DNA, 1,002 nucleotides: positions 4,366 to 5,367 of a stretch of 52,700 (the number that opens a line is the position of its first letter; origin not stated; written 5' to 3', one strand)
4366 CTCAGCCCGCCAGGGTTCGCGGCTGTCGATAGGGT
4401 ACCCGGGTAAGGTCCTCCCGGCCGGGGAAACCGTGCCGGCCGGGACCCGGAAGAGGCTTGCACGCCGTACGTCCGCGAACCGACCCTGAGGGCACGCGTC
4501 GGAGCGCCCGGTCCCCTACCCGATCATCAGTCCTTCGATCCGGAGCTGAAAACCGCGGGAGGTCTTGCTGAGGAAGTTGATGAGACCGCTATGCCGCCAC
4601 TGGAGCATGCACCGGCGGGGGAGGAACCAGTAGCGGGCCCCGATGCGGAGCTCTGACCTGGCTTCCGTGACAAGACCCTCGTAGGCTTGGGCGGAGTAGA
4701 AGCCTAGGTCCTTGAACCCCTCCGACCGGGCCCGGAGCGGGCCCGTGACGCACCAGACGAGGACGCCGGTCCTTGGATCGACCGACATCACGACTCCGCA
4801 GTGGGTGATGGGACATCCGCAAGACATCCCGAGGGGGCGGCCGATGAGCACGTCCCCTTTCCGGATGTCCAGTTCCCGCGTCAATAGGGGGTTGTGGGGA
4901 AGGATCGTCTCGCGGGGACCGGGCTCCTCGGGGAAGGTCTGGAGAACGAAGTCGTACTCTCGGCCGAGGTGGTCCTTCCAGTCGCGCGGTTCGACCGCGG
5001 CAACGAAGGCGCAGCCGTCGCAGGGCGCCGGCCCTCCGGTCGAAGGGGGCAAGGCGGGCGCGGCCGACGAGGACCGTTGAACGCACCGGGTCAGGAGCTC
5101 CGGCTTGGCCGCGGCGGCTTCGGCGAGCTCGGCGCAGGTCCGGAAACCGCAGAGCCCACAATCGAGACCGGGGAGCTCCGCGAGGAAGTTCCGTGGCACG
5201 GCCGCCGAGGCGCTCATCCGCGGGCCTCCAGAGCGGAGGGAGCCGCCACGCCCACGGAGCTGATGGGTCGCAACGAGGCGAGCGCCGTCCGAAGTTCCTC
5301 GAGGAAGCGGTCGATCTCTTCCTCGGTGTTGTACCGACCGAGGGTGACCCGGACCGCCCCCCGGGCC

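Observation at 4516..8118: Tightly coupled operon: orphan ABC ATPase, G3E GTPase, NifS cysteine desulfurase and an Fe-S-motif protein, as a candidate dedicated metallocluster maturation system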

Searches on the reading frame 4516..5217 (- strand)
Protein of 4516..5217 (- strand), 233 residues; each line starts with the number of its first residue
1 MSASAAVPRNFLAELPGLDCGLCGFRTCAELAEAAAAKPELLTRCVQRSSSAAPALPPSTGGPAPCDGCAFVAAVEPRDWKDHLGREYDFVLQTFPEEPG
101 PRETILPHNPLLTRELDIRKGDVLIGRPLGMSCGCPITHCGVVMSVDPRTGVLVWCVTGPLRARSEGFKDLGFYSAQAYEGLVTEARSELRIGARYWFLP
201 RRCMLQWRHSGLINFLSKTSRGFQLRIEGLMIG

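Call 3: search_protein_families(library=pfam, proteins=[window:4516-5217:-], max_evalue=0.01)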
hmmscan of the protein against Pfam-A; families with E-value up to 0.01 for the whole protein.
window:4516-5217:- (233 aa): 1 family
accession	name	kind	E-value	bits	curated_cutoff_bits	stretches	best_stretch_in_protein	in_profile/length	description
PF04060.18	FeS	-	2e-08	34.3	23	1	15-46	1-32/33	Putative Fe-S cluster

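Call 4: search_protein_families(library=ncbifam, proteins=[window:4516-5217:-], max_evalue=0.01)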
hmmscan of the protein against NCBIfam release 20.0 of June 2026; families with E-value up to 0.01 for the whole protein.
window:4516-5217:- (233 aa): 3 families
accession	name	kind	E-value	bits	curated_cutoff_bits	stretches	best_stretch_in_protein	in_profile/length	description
TIGR01944.1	rnfB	subfamily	0.00096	18.7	68.7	1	15-46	44-74/190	RnfABCDGE type electron transport complex subunit B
NF011065.0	PRK14494.1-4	equivalog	0.0012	18.2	287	1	3-39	153-187/244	putative molybdopterin-guanine dinucleotide biosynthesis protein MobB/FeS domain-containing protein protein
NF005505.0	PRK07118.1-4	equivalog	0.0041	16.6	378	1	12-45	44-77/265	Fe-S cluster domain-containing protein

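Call 5: find_homologous_proteins(query=window:4516-5217:-)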
Query window:4516-5217:- (233 aa): 2275 proteins with E <= 0.001 among 3928 candidates; the best 120 are listed.
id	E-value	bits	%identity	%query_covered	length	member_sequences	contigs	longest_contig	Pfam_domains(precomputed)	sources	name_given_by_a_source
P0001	4.8e-132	457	82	100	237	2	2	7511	PF04060.19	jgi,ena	-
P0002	1.9e-131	455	81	100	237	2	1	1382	PF04060.19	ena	-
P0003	1.1e-129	449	81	100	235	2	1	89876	PF04060.19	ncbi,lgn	-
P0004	1.8e-129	448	84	100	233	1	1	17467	PF04060.19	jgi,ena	-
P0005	8.6e-129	446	83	100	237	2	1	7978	PF04060.19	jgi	-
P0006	2.8e-128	445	80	100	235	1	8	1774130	PF04060.19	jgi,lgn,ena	jgi:uncharacterized Fe-S cluster-containing protein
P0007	3.6e-128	444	81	100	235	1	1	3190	PF04060.19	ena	-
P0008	1.2e-126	439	79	100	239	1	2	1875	PF04060.19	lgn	-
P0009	2.2e-126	438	80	100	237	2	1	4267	PF04060.19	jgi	-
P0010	4.2e-126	437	78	100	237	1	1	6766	PF04060.19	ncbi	-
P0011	2.3e-125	435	76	100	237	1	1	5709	PF04060.19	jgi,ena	-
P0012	2.5e-125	435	79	100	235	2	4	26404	PF04060.19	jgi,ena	jgi:uncharacterized Fe-S cluster-containing protein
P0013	2.8e-125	435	77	100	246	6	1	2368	PF04060.19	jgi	-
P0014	5.9e-125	434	79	100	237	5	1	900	PF04060.19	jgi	-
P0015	6.2e-125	434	80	100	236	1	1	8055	PF04060.19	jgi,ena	-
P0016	2.6e-124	432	79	97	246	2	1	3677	PF04060.19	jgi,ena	-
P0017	3.9e-124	431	78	100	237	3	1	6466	PF04060.19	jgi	-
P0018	4.4e-124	431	79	100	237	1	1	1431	PF04060.19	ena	-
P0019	8.0e-124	430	76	100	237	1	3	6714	PF04060.19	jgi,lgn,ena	jgi:uncharacterized Fe-S cluster-containing protein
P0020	9.8e-124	430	77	100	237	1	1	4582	PF04060.19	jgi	-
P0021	3.3e-123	428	77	100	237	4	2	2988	PF04060.19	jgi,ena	-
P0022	3.8e-122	424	75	100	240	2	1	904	PF04060.19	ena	-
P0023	4.4e-122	424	76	100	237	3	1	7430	PF04060.19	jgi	-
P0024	9.6e-122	423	76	99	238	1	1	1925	PF04060.19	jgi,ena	-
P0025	2.2e-121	422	78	100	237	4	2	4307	PF04060.19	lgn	-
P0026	6.0e-120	417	75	100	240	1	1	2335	PF04060.19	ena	-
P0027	1.6e-119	416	75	100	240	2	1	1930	PF04060.19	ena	-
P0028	1.1e-118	413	77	99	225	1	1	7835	PF04060.19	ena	-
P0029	3.6e-118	411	73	100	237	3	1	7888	PF04060.19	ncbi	-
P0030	3.5e-115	402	71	100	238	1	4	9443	PF04060.19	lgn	-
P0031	1.7e-114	399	73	96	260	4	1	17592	PF04060.19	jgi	-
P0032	5.9e-113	394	71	100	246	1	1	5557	PF04060.19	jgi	jgi:uncharacterized Fe-S cluster-containing protein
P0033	4.9e-108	378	70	100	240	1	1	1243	PF04060.19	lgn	-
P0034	3.5e-104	366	64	100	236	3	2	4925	PF04060.19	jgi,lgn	jgi:uncharacterized Fe-S cluster-containing protein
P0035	1.8e-102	360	66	97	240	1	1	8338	PF04060.19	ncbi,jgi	jgi:uncharacterized Fe-S cluster-containing protein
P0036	6.6e-102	358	66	94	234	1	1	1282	PF04060.19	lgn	-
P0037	1.1e-101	357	67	96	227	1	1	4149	PF04060.19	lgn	-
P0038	2.4e-101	356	66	100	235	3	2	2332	PF04060.19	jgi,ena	-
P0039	1.1e-100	354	62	97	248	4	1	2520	PF04060.19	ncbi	-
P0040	2.4e-100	353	100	67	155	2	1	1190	PF04060.19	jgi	-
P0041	8.2e-100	351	63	100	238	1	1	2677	PF04060.19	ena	-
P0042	3.9e-99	349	64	97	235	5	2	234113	PF04060.19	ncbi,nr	ncbi:MAG: (Fe-S)-binding protein [Candidatus Micrarchaeaceae archaeon]|nr:Fe-S cluster protein [Cand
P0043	1.8e-98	347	65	96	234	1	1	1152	PF04060.19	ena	-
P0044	2.4e-98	347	63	97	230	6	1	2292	PF04060.19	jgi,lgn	-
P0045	3.2e-98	346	64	94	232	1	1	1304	PF04060.19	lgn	-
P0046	6.0e-98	345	64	95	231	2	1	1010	PF04060.19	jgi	-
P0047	1.2e-97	344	63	97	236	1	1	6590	PF04060.19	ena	-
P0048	1.6e-97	344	61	97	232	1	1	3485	PF04060.19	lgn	-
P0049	3.8e-97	343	67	94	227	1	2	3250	PF04060.19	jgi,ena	-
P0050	5.3e-97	342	64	95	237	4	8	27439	PF04060.19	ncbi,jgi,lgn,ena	-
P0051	1.4e-96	341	65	94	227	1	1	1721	PF04060.19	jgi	jgi:uncharacterized Fe-S cluster-containing protein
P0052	2.0e-96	340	57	100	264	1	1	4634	PF04060.19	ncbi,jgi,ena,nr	ncbi:MAG TPA: (Fe-S)-binding protein [Phycisphaerae bacterium]|nr:(Fe-S)-binding protein [Phycisphae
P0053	2.5e-96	340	63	95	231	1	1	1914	PF04060.19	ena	-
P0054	2.5e-96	340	56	100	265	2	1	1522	PF04060.19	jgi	jgi:uncharacterized Fe-S cluster-containing protein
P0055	2.7e-96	340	60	100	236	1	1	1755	PF04060.19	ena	-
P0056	2.7e-96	340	61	100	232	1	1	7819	PF04060.19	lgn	-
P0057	4.3e-96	339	63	95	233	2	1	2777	PF04060.19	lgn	-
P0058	4.3e-96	339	62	96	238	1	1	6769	PF04060.19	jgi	jgi:uncharacterized Fe-S cluster-containing protein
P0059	5.6e-96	339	62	97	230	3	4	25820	PF04060.19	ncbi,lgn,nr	ncbi:MAG: Fe-S cluster protein [Candidatus Aureabacteria bacterium]|nr:Fe-S cluster protein [Candida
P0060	6.0e-96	339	63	95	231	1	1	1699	PF04060.19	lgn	-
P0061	6.1e-96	339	63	96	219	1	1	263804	PF04060.19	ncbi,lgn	-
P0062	6.3e-96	339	63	97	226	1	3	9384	PF04060.19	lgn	-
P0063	7.0e-96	338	56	100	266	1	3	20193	PF04060.19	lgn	-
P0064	7.8e-96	338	62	96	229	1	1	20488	PF04060.19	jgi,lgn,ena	-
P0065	8.0e-96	338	60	100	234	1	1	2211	PF04060.19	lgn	-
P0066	8.1e-96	338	58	100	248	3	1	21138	PF04060.19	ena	-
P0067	1.0e-95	338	64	95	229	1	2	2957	PF04060.19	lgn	-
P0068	1.1e-95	338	62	100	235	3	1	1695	PF04060.19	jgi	-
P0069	1.2e-95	338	59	100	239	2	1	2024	PF04060.19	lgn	-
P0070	1.5e-95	337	58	100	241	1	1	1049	PF04060.19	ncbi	-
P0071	1.5e-95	337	63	95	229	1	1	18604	PF04060.19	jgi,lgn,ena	-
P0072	2.1e-95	337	59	100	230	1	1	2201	PF04060.19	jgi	jgi:uncharacterized Fe-S cluster-containing protein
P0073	2.1e-95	337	64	94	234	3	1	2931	PF04060.19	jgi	-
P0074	2.5e-95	337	62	97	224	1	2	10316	PF04060.19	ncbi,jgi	-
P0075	2.9e-95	336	64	94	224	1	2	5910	PF04060.19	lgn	-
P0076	3.1e-95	336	63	97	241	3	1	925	PF04060.19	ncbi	-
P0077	3.3e-95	336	53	100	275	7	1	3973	PF04060.19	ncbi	-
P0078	3.7e-95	336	63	100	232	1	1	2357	PF04060.19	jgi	jgi:uncharacterized protein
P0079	4.1e-95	336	63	94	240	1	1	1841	PF04060.19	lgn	-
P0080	4.7e-95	336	63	96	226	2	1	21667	PF04060.19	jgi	-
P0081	7.5e-95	335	63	95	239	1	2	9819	PF04060.19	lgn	-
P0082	1.1e-94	335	55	100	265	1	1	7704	PF04060.19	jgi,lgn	jgi:uncharacterized Fe-S cluster-containing protein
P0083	1.1e-94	335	63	94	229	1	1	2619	PF04060.19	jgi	jgi:uncharacterized Fe-S cluster-containing protein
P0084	1.2e-94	334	61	100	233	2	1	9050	PF04060.19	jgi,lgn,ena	-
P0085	1.2e-94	334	63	95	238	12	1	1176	PF04060.19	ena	-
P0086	1.3e-94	334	64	96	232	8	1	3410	PF04060.19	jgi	-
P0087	1.4e-94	334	66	94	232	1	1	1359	PF04060.19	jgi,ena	-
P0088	1.4e-94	334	59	100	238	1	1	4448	PF04060.19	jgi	jgi:uncharacterized Fe-S cluster-containing protein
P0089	1.4e-94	334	59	100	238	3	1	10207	PF04060.19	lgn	-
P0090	1.5e-94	334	63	94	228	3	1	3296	PF04060.19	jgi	jgi:uncharacterized Fe-S cluster-containing protein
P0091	1.7e-94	334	59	100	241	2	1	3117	PF04060.19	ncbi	-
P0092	1.9e-94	334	59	100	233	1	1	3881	PF04060.19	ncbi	-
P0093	2.0e-94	334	61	100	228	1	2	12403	PF04060.19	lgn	-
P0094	2.1e-94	334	63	95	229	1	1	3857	PF04060.19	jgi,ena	-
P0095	3.0e-94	333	63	99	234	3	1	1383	PF04060.19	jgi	-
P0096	3.2e-94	333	65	95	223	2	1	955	PF04060.19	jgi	-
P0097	3.6e-94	333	59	100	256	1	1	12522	PF04060.19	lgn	-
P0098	3.9e-94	333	65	95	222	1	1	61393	PF04060.19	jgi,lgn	jgi:uncharacterized Fe-S cluster-containing protein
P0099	5.1e-94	332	61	100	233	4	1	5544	PF04060.19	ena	-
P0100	5.4e-94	332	62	95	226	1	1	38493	PF04060.19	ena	-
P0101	5.6e-94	332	62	95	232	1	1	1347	PF04060.19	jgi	-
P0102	5.9e-94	332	62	97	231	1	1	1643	PF04060.19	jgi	jgi:uncharacterized Fe-S cluster-containing protein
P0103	7.3e-94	332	60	100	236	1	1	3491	PF04060.19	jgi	jgi:uncharacterized Fe-S cluster-containing protein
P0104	8.3e-94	332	59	100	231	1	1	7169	PF04060.19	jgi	jgi:uncharacterized Fe-S cluster-containing protein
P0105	8.7e-94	332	62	97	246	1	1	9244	PF04060.19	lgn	-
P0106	8.8e-94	332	61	100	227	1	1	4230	PF04060.19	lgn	-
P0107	9.3e-94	331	61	100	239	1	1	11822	PF04060.19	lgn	-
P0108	1.0e-93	331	59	99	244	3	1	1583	PF04060.19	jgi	jgi:uncharacterized Fe-S cluster-containing protein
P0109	1.1e-93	331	59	99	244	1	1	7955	PF04060.19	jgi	jgi:uncharacterized Fe-S cluster-containing protein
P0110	1.1e-93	331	64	94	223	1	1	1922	PF04060.19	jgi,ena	-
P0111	1.5e-93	331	59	98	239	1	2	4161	PF04060.19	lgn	-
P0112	1.5e-93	331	63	96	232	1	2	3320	PF04060.19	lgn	-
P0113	1.7e-93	331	61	94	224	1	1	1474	PF04060.19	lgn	-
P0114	1.7e-93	331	59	98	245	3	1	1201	PF04060.19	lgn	-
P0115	1.7e-93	331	60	95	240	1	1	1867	PF04060.19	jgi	jgi:uncharacterized Fe-S cluster-containing protein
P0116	1.8e-93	331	56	94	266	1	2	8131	PF04060.19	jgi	-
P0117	1.8e-93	331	64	94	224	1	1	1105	PF04060.19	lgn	-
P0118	2.5e-93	330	65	94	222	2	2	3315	PF04060.19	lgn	-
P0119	2.6e-93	330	62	95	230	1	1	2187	PF04060.19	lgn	-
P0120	2.9e-93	330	62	94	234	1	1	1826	PF04060.19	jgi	jgi:uncharacterized Fe-S cluster-containing protein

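Call 7: find_encoding_contigs(protein=P0006, flank=10000, max_places=3)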
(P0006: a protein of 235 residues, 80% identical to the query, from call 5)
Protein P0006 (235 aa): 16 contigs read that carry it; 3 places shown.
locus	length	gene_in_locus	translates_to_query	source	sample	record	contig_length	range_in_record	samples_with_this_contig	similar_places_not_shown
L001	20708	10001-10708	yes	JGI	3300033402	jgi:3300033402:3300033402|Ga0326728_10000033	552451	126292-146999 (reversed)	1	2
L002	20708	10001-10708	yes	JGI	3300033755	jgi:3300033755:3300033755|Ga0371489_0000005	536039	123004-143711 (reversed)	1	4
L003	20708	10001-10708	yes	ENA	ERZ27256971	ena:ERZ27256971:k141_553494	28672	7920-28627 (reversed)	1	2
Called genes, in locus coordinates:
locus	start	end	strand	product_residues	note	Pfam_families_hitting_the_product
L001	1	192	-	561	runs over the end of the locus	PF08450:SGL (faint), PF01436:NHL (weak)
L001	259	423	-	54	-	-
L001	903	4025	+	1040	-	PF05317:Thermopsin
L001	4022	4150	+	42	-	-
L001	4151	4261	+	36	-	-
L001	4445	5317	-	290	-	-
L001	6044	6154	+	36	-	-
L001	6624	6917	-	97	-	-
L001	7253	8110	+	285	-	PF00005:ABC_tran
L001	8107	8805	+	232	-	PF02492:cobW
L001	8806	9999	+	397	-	PF00266:Aminotran_5, PF01041:DegT_DnrJ_EryC1, PF01212:Beta_elim_lyase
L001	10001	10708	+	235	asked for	PF04060:FeS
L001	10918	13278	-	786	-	PF00690:Cation_ATPase_N, PF00122:E1-E2_ATPase, PF00702:Hydrolase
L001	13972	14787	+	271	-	PF13649:Methyltransf_25 (faint), PF13489:Methyltransf_23, PF13847:Methyltransf_31 (weak), PF08242:Methyltransf_12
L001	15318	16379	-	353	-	PF00999:Na_H_Exchanger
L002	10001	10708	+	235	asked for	PF04060:FeS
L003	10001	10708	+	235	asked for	PF04060:FeS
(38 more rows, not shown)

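Call 8: find_encoding_contigs(protein=P0042, flank=10000, max_places=2)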
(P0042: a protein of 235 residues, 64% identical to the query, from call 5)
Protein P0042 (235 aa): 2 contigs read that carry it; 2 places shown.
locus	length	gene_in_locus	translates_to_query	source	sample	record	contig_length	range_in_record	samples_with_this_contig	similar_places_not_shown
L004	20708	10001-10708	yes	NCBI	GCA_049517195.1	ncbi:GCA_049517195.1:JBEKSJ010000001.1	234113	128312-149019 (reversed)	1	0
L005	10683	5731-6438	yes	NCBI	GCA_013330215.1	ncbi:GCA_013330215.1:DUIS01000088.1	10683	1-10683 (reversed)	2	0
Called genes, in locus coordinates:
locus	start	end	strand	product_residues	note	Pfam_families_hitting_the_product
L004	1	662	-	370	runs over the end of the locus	PF04406:TP6A_N, PF20768:Topo_VI_alpha, PF21180:TOP6A-Spo11_Toprim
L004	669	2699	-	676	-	PF00493:MCM (faint), PF01078:Mg_chelatase, PF07728:AAA_5 (weak), PF00158:Sigma54_activat, PF07728:AAA_5 (weak), PF20436:LonB_AAA-LID (weak), PF05362:Lon_C, PF13541:ChlI (weak), +7 more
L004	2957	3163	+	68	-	PF00831:Ribosomal_L29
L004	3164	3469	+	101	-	PF01253:SUI1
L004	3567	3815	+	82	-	-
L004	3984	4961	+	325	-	PF00814:TsaD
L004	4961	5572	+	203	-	PF00069:Pkinase, PF01163:RIO1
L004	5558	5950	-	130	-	-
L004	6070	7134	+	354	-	PF00091:Tubulin, PF12327:FtsZ_C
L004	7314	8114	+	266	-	PF00005:ABC_tran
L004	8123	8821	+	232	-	PF02492:cobW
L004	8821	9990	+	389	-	PF00266:Aminotran_5, PF01041:DegT_DnrJ_EryC1 (weak), PF01212:Beta_elim_lyase (weak)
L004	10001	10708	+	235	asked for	PF04060:FeS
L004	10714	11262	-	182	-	PF07690:MFS_1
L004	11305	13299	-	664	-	PF03030:H_PPase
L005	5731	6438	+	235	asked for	PF04060:FeS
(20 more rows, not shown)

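Call 9: find_encoding_contigs(protein=P0061, flank=10000, max_places=2)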
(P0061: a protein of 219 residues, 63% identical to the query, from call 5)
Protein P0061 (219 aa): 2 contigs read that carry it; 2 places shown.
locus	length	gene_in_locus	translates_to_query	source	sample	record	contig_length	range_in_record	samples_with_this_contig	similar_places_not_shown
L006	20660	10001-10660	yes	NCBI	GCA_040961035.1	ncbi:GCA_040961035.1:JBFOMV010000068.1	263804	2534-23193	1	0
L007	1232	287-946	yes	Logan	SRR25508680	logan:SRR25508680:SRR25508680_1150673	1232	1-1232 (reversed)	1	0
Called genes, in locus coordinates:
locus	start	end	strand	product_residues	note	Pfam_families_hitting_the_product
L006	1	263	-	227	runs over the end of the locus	PF22769:DCD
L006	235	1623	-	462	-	-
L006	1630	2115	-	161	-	-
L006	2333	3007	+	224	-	-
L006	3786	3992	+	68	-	-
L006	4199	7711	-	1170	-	PF02811:PHP, PF07733:DNA_pol3_alpha, PF17657:DNA_pol3_finger, PF14579:HHH_6, PF01336:tRNA_anti-codon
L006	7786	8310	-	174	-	PF01327:Pep_deformylase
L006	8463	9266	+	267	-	PF00005:ABC_tran, PF13304:AAA_21 (faint)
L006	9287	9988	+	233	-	PF02492:cobW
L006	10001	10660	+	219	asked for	PF04060:FeS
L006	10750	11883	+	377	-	PF13477:Glyco_trans_4_2, PF20706:GT4-conflict, PF13439:Glyco_transf_4, PF13579:Glyco_trans_4_4, PF00534:Glycos_transf_1, PF13692:Glyco_trans_1_4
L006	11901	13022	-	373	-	PF17761:DUF1016_N, PF06250:YhcG_C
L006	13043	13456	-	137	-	PF11969:DcpS_C, PF01230:HIT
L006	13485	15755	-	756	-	PF00664:ABC_membrane, PF00005:ABC_tran, PF02463:SMC_N (faint), PF13304:AAA_21 (faint)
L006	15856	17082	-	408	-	PF00696:AA_kinase, PF13291:ACT_4 (faint), PF01842:ACT, PF13840:ACT_7, PF22468:ACT_9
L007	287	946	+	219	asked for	PF04060:FeS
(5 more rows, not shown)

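Call 14: find_related_loci(query=A1, collection=genome_contigs, flank=8000)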
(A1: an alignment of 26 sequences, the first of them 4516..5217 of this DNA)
Query A1 (233 aa) in genome_contigs; peptide patterns used: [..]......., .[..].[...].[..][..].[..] (x = any residue, [..] = any of these).
514 stretches matched a pattern; 457 encode a relative of the query (tblastn E <= 1e-3); the best 80 are kept; 79 distinct loci.
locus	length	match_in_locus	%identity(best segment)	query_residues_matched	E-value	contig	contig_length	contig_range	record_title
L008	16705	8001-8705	81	1-233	3e-129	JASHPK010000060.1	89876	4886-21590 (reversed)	MAG: Thermoplasmata archaeon isolate JOPF047 JOPF_A10C_contig_308973, whole genome shotgun sequence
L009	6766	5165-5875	78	1-233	2e-123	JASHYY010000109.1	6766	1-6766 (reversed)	MAG: Thermoplasmata archaeon isolate JOPF295 JOPF_A14C_contig_114399, whole genome shotgun sequence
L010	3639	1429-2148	77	1-233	3e-124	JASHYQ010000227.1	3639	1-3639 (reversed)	MAG: Thermoplasmata archaeon isolate JOPF287 JOPF_A10C_contig_227057, whole genome shotgun sequence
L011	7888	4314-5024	74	1-233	4e-116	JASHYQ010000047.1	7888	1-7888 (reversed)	MAG: Thermoplasmata archaeon isolate JOPF287 JOPF_A10C_contig_40727, whole genome shotgun sequence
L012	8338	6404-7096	66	9-233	2e-103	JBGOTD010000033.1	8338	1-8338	MAG: Candidatus Micrarchaeaceae archaeon isolate OBJ_0618_7090110_170 k141_8455774_length_8338_cov_8.0000, whole genome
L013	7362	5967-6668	63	9-233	2e-103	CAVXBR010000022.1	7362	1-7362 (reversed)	MAG: uncultured Candidatus Micrarchaeota archaeon isolate MFD03323.bin.2.40 genome assembly, contig: contig_38616, whole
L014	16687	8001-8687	64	9-233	1e-102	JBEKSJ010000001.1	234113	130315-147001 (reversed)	MAG: Candidatus Micrarchaeaceae archaeon isolate SPRUCE 531 SPRUCE_531_1, whole genome shotgun sequence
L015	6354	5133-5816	64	12-233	4e-99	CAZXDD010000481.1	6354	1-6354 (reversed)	MAG TPA_asm: uncultured Armatimonadia bacterium isolate binchicken_co43_19 genome assembly, contig: NODE_21354_length_63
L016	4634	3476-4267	57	1-233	3e-99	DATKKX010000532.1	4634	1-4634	MAG TPA_asm: Phycisphaerae bacterium isolate SMAG_U14669 k141_627012, whole genome shotgun sequence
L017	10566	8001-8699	61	1-233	2e-98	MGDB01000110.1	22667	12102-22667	MAG: Candidatus Schekmanbacteria bacterium GWA2_38_11 gwa2_scaffold_4746, whole genome shotgun sequence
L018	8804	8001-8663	63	10-233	7e-98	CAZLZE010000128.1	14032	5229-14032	MAG TPA_asm: uncultured Phycisphaerae bacterium isolate SRP167436_co1_333 genome assembly, contig: NODE_7119_length_1403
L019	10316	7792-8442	62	11-232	5e-97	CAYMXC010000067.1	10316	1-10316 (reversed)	MAG TPA_asm: uncultured Phycisphaerae bacterium isolate SRP167436_co1_20 genome assembly, contig: NODE_10850_length_1031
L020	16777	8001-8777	58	1-233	6e-96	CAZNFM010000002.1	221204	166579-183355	MAG TPA_asm: uncultured Planctomycetaceae bacterium isolate SRP278314_co1_347 genome assembly, contig: NODE_39_length_22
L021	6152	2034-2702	64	10-233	6e-96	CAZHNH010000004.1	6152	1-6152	MAG TPA_asm: uncultured Nitrosopumilales archaeon isolate SRP140028_co1_624 genome assembly, contig: k141_1663586, whole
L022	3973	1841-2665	53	1-233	1e-95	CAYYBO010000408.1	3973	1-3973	MAG TPA_asm: uncultured Planctomycetaceae bacterium isolate binchicken_co26_193 genome assembly, contig: NODE_22964_leng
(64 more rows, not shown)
